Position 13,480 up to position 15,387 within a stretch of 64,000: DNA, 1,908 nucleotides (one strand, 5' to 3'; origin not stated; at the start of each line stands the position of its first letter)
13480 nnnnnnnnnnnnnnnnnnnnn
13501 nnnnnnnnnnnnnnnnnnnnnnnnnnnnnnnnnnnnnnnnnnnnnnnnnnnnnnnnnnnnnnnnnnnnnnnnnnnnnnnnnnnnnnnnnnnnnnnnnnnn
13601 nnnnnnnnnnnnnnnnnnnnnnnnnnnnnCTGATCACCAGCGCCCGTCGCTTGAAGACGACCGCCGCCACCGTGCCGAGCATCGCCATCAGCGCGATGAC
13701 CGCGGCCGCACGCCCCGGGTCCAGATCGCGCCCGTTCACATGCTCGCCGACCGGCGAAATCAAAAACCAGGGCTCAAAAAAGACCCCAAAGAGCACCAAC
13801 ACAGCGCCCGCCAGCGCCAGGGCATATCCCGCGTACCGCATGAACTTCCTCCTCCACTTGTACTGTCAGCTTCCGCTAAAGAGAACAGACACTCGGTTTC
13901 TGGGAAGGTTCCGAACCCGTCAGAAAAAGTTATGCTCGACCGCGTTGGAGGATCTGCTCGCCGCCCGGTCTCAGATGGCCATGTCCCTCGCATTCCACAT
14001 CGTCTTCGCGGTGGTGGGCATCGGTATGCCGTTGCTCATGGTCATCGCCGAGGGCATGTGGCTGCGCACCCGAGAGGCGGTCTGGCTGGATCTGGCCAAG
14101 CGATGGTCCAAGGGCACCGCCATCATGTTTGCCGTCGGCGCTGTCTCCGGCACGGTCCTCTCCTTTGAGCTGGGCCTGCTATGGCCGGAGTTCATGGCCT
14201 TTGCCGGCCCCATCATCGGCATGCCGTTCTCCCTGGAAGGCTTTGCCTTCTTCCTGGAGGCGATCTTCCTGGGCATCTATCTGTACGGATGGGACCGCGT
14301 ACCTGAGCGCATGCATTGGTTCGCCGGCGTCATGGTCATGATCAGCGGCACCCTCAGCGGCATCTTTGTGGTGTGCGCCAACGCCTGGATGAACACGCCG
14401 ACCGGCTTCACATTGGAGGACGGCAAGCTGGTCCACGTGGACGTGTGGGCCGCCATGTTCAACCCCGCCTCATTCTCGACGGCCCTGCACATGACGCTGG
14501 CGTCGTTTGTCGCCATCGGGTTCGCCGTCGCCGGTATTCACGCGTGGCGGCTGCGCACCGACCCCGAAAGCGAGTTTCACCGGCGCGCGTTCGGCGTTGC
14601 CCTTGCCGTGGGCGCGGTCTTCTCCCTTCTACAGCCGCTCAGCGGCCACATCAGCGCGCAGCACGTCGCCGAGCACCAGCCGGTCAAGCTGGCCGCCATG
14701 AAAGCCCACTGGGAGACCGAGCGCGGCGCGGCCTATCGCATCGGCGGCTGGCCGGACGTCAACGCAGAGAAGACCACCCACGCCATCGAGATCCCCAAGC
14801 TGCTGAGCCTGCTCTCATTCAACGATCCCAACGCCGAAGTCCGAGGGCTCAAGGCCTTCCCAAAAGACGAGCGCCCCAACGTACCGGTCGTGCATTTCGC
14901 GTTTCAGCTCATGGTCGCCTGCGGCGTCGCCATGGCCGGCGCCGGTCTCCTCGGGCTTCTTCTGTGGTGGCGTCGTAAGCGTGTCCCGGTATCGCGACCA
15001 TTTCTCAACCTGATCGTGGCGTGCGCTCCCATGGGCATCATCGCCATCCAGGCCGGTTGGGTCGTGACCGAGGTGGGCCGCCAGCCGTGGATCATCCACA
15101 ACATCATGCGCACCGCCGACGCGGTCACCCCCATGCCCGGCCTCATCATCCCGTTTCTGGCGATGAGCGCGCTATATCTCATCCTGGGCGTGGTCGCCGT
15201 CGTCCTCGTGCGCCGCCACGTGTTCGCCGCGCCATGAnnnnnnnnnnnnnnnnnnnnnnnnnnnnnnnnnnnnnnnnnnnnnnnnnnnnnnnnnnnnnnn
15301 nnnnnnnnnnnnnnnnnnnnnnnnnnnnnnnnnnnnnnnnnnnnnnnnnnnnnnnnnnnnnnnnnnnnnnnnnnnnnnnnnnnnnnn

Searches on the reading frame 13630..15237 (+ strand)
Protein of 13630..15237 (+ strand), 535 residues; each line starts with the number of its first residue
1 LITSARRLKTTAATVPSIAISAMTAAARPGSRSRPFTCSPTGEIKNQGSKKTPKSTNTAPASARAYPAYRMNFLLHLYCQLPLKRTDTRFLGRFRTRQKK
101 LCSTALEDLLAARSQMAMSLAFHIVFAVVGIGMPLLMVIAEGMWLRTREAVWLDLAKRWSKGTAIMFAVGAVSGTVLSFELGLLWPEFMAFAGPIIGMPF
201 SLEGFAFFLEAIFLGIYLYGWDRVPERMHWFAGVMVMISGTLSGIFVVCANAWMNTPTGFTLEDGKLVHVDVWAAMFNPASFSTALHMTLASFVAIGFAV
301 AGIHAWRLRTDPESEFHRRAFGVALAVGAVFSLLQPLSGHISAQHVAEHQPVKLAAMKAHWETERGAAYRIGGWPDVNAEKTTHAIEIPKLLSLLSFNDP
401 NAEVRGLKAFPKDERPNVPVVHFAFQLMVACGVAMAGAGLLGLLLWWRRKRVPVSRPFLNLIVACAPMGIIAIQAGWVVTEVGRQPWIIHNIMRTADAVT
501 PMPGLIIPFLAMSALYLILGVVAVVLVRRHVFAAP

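Call 83: search_protein_families(library=pfam, proteins=[window:13630-15237:+], max_evalue=0.0001)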
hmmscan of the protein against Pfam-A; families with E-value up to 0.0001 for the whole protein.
window:13630-15237:+ (535 aa): 1 family
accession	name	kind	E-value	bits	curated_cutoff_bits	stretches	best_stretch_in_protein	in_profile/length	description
PF01654.22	Cyt_bd_oxida_I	-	1.3e-150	502.1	26.2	1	112-531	2-414/418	Cytochrome bd terminal oxidase subunit I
